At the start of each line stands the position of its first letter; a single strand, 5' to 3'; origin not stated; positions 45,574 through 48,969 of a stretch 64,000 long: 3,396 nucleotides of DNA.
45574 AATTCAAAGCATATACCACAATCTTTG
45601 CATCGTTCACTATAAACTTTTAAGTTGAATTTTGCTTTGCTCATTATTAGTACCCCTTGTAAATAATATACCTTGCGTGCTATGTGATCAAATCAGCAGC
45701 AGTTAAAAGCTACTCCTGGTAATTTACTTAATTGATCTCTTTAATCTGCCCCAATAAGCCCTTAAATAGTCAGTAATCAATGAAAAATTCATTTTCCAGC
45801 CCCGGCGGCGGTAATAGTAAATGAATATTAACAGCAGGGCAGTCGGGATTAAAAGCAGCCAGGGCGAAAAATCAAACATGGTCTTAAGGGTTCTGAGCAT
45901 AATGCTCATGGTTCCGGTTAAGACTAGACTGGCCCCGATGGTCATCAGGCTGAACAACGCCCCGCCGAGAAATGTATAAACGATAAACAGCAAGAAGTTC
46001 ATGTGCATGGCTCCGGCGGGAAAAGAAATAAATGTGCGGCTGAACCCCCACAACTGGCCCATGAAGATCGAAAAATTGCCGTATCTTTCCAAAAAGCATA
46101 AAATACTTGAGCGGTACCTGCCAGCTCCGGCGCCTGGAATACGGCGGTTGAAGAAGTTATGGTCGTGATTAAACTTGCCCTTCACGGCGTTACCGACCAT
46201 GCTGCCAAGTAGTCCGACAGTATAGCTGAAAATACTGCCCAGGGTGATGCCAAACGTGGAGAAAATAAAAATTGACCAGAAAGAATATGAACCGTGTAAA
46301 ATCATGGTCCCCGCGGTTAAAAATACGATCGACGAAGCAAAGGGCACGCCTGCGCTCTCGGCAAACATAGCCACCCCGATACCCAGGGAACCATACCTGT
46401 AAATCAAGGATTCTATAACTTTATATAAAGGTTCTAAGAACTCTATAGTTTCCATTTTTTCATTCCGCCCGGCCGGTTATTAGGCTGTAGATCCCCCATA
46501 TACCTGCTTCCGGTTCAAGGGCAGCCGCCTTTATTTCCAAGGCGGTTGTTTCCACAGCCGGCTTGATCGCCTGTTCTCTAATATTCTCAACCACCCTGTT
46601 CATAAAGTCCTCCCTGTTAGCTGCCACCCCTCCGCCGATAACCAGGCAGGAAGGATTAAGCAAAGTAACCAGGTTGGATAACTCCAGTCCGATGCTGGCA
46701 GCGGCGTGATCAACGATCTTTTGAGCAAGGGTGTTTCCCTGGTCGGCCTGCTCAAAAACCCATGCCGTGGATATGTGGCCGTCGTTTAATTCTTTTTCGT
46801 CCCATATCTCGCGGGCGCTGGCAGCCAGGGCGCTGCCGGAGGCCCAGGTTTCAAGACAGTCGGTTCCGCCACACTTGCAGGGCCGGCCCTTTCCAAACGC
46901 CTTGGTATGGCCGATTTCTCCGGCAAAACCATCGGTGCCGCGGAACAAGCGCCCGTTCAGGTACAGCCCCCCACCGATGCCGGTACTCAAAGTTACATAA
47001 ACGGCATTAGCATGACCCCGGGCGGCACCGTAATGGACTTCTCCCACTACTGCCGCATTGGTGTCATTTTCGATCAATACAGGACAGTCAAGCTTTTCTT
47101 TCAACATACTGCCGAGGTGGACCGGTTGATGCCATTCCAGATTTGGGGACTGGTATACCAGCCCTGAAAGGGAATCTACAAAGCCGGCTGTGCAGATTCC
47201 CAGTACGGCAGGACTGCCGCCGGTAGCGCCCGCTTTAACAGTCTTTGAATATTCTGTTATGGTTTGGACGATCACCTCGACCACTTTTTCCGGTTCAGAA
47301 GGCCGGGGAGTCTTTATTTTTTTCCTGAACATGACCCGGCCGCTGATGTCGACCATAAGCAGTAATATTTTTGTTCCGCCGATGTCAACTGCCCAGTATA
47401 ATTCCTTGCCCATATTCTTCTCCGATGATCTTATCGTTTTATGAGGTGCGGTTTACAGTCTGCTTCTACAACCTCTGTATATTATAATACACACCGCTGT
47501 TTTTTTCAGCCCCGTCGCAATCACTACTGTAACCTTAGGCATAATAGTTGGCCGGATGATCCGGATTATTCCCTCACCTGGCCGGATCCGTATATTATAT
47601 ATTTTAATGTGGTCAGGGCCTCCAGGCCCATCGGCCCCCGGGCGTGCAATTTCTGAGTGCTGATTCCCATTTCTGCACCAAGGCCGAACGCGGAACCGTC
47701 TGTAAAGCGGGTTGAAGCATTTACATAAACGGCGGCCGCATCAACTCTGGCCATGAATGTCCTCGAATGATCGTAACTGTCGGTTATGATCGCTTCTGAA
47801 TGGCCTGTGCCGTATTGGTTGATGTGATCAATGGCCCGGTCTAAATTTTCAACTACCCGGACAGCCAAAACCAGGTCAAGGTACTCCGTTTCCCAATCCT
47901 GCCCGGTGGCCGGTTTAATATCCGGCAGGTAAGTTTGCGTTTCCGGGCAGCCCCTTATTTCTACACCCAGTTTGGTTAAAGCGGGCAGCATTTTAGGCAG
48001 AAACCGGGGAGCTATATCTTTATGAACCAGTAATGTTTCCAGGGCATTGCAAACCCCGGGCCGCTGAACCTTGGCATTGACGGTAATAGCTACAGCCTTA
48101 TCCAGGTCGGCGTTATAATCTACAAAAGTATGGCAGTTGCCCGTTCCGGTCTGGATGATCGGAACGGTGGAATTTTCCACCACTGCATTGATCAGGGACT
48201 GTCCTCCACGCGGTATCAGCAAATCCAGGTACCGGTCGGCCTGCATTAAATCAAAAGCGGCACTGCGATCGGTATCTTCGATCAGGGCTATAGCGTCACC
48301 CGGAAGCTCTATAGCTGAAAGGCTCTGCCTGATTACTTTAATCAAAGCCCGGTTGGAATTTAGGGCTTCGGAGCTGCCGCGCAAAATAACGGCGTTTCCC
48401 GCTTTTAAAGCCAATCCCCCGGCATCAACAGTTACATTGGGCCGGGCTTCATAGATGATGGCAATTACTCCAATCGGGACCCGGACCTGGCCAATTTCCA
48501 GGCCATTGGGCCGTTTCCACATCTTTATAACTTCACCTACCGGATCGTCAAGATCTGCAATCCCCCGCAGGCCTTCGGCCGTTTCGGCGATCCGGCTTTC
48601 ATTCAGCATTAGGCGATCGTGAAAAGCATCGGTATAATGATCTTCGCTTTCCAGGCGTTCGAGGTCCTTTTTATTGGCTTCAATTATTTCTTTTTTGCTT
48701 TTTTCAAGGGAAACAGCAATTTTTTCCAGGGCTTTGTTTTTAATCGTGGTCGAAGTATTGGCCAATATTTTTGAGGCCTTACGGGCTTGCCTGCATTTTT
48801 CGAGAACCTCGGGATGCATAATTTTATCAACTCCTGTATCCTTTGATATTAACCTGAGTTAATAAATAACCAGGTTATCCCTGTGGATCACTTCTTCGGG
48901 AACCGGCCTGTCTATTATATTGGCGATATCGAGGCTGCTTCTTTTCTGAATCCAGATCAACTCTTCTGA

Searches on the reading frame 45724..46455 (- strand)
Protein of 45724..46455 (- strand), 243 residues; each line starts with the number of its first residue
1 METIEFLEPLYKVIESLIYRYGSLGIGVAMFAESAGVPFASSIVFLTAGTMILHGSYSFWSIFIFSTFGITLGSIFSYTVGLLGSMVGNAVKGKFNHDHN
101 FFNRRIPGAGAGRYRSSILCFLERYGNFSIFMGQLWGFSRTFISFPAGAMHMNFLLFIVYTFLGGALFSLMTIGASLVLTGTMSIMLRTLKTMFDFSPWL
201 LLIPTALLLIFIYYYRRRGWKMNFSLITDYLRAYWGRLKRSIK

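Call 51: search_protein_families(library=ncbifam, max_evalue=1e-10, proteins=[window:45724-46455:-])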
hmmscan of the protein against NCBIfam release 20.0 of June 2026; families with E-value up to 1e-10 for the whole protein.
window:45724-46455:- (243 aa): 0 families

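Call 76: search_protein_families(library=pfam, max_evalue=0.00001, proteins=[window:45724-46455:-])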
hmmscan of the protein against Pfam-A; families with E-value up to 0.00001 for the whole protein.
window:45724-46455:- (243 aa): 1 family
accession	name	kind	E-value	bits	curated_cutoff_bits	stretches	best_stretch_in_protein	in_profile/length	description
PF09335.16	VTT_dom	-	7.9e-09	36.5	33.9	1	41-173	3-118/123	VTT domain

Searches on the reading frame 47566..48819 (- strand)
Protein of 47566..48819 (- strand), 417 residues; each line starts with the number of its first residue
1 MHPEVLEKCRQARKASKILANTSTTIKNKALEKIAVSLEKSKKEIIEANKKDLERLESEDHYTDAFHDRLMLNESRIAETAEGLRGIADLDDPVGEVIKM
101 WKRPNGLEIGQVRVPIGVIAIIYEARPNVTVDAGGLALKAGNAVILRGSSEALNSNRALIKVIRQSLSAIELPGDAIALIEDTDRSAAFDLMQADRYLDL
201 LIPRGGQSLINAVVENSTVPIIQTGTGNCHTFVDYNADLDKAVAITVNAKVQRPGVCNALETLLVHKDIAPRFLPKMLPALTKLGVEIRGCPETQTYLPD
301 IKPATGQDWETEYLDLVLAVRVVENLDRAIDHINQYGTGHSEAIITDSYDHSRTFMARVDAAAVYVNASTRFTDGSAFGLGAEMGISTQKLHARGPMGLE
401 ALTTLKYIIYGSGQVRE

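Call 7: search_protein_families(library=ncbifam, proteins=[window:47566-48819:-])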
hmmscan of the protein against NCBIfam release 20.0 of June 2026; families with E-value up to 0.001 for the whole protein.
window:47566-48819:- (417 aa): 30 families (the best 25 are shown)
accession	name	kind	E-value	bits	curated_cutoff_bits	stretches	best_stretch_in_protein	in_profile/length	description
NF001221.0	PRK00197.1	equivalog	5.3e-183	608.5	289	1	4-417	6-418/418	glutamate-5-semialdehyde dehydrogenase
TIGR00407.1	proA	equivalog_domain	3.2e-149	497.1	317.45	1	12-406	1-398/398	glutamate-5-semialdehyde dehydrogenase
TIGR01092.1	P5CS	equivalog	1.8e-103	347.1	796.75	1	11-415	294-694/715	delta l-pyrroline-5-carboxylate synthetase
NF047625.1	AcylSulfactDhSauS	equivalog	1e-20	74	600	2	11-269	12-256/464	acylating sulfoacetaldehyde dehydrogenase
NF010378.0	PRK13805.1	equivalog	5.5e-18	64.2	951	1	108-275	103-271/872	bifunctional acetaldehyde-CoA/alcohol dehydrogenase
TIGR02518.1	EutH_ACDH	equivalog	5.5e-17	61.8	620.1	1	25-264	26-253/488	acetaldehyde dehydrogenase (acetylating)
NF011927.0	PRK15398.1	subfamily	1.1e-12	47.4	403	1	43-277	68-292/465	aldehyde dehydrogenase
NF040648.1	lactal_redase_Meth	equivalog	1.3e-12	47.5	650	1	9-285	39-302/463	lactaldehyde dehydrogenase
NF052305.1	DioxValDhHalo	equivalog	1.5e-11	43.9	750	2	109-278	135-305/483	2,5-dioxovalerate dehydrogenase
NF050084.1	pip_6_carb_DH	equivalog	1.1e-10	41.1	730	1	114-286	116-292/475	L-piperidine-6-carboxylate dehydrogenase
NF042993.1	AlphKGSA_gudD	equivalog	1.4e-10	40.6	770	1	8-286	47-312/481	alpha-ketoglutaric semialdehyde dehydrogenase GucD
TIGR01804.1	BADH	equivalog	1.6e-10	40.1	668.6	1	9-280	41-299/467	betaine-aldehyde dehydrogenase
NF007497.0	PRK10090.1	equivalog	1.8e-08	33.6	500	1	109-284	136-312/480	aldehyde dehydrogenase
NF006915.0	PRK09406.1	equivalog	1.4e-07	30.8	730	0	227-286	234-294/457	NADP-dependent succinic semialdehyde dehydrogenase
NF006916.0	PRK09407.1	equivalog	1.5e-07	30.4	521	1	111-285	152-325/526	succinic semialdehyde dehydrogenase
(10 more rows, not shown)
